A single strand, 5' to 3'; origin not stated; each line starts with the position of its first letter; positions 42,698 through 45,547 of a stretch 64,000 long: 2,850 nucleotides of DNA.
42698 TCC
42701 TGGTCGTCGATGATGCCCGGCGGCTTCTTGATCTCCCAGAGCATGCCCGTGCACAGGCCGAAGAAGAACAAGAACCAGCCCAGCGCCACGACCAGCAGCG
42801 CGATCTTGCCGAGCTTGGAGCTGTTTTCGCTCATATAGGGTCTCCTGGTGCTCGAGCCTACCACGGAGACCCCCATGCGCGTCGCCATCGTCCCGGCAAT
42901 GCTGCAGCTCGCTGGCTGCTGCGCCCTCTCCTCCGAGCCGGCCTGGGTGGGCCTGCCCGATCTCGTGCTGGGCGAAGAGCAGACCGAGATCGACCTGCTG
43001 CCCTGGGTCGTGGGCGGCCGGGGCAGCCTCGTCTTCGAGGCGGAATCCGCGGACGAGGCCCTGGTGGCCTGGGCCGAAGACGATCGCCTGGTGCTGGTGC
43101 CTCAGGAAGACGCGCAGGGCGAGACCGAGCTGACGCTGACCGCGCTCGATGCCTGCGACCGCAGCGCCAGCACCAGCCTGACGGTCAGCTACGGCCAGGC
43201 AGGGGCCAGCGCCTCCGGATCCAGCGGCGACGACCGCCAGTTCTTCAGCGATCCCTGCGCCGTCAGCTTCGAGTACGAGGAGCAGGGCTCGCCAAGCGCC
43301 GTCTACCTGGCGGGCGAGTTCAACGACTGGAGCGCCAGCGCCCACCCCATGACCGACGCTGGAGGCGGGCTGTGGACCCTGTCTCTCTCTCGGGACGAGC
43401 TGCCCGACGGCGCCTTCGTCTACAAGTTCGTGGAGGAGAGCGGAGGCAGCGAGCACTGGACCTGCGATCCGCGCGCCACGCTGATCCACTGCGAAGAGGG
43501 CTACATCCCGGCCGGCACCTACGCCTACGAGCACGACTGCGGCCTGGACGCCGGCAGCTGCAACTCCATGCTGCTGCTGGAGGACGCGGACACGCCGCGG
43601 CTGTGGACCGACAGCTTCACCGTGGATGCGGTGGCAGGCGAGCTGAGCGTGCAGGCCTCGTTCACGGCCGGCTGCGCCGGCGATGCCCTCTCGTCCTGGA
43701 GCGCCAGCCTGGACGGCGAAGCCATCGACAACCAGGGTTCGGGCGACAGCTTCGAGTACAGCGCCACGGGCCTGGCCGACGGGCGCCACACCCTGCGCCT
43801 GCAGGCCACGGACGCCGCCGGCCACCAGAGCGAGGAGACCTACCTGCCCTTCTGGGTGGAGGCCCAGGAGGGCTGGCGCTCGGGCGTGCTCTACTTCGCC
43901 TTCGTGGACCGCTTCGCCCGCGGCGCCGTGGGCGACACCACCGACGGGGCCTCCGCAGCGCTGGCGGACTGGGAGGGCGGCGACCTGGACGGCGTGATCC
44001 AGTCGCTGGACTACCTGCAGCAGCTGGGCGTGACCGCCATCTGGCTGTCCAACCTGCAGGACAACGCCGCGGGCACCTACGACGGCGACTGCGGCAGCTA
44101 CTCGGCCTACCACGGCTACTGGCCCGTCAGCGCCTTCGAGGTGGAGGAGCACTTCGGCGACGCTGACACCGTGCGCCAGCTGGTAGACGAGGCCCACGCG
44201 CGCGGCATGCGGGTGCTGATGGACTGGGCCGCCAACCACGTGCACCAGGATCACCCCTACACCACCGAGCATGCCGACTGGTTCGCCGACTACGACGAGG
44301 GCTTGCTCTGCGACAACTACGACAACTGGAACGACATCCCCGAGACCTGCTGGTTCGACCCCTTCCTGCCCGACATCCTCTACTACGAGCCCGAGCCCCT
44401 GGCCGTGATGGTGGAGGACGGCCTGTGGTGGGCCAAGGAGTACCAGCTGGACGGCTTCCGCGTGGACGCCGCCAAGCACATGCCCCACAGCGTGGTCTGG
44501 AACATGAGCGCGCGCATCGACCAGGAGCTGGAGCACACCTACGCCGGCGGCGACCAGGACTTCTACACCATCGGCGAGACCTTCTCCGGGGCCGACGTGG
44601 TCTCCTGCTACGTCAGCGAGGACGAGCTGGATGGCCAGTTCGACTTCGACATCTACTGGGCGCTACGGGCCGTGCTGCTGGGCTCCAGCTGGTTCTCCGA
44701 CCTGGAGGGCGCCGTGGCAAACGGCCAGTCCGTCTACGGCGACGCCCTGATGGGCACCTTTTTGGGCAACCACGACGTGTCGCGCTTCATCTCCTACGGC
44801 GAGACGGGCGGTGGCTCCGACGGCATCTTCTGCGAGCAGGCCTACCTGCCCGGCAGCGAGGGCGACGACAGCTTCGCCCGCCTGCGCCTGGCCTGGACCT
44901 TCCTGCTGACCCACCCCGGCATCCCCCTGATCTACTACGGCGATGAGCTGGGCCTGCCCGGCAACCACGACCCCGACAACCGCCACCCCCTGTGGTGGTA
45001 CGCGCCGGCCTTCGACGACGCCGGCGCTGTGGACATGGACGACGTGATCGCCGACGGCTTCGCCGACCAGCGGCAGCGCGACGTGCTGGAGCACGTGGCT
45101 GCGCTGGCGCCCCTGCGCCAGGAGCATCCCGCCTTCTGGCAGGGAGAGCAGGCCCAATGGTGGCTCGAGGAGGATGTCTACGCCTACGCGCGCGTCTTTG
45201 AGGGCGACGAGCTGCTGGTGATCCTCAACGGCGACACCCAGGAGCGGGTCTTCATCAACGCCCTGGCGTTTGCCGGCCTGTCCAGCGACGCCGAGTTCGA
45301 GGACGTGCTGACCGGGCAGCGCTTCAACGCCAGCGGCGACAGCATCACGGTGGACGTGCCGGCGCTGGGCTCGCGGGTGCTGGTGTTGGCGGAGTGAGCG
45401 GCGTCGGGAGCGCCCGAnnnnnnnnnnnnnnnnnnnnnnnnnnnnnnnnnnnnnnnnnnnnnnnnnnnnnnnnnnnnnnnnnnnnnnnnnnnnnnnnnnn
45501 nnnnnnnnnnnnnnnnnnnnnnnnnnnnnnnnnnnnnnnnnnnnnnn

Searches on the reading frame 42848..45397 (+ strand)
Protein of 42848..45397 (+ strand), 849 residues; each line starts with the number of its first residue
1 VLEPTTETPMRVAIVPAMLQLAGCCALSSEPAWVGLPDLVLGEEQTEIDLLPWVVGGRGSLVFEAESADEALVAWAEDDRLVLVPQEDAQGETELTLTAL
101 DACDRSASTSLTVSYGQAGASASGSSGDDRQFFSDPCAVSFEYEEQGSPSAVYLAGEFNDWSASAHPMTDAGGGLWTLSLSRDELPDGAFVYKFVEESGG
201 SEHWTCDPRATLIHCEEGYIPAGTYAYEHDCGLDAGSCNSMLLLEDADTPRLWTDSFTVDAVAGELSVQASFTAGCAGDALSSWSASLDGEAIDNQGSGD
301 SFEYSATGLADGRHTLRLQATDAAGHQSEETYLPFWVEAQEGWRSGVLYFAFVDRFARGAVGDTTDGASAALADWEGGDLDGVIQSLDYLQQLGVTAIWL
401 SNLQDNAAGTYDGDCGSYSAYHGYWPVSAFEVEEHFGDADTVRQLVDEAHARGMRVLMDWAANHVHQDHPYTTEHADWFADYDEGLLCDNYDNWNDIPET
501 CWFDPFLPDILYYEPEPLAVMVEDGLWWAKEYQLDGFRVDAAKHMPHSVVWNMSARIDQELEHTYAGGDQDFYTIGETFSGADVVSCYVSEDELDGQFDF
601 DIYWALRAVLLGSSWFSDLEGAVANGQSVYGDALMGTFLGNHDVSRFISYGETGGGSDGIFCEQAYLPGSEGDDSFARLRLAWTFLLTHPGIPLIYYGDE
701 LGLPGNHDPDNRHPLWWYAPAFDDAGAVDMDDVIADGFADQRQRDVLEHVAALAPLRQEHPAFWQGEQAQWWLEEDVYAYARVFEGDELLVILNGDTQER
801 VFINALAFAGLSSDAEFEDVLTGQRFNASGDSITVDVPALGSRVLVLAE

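Call 36: search_protein_families(library=ncbifam, proteins=[window:42848-45397:+], max_evalue=0.00001)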
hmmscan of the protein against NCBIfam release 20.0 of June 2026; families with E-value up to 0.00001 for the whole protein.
window:42848-45397:+ (849 aa): 33 families (the best 25 are shown)
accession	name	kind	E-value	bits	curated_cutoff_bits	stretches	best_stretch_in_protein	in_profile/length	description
NF008051.0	PRK10785.1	equivalog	8e-33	113.5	568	2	676-845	459-604/607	maltodextrin glucosidase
NF007051.0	PRK09505.1-1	equivalog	5.5e-32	110.6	864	2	343-466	196-327/686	alpha-amylase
NF007060.0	PRK09505.2-5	equivalog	2.2e-30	105.3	790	2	309-465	160-322/690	alpha-amylase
NF041090.1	Cyc-maltodext_AglB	equivalog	7.2e-30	104.2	540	2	375-549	59-215/470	cyclomaltodextrinase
NF007059.0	PRK09505.2-4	equivalog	2.4e-28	98.8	865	2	343-465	186-316/683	alpha-amylase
NF007053.0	PRK09505.1-3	equivalog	3.2e-28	98.3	1269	2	339-466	184-319/687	alpha-amylase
NF007052.0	PRK09505.1-2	equivalog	3.5e-26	91.6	749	1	339-466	182-317/677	alpha-amylase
NF007058.0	PRK09505.2-3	equivalog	7e-24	83.9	897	1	340-465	204-337/742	alpha-amylase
NF007057.0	PRK09505.2-2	equivalog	2e-22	79.1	931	1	342-465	195-326/694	alpha-amylase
NF007054.0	PRK09505.1-4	equivalog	2e-21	76.1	1385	1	340-466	183-317/676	alpha-amylase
TIGR02456.1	treS_nterm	equivalog_domain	2.7e-21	75.7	678.35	1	378-475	25-111/539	maltose alpha-D-glucosyltransferase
NF011083.0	PRK14510.1-2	equivalog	9.5e-21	73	1322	1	374-801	216-624/1186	bifunctional glycogen debranching protein GlgX/4-alpha-glucanotransferase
NF041321.1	Alpha-amyl_MalA_Halo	equivalog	3.6e-20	71.9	875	1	378-837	279-658/666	alpha-amylase MalA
NF007055.0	PRK09505.1-6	equivalog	8.1e-20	70.6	1458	1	337-468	179-318/675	alpha-amylase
TIGR02402.1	trehalose_TreZ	equivalog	1.2e-18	66.7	538.8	1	378-481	109-202/545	malto-oligosyltrehalose trehalohydrolase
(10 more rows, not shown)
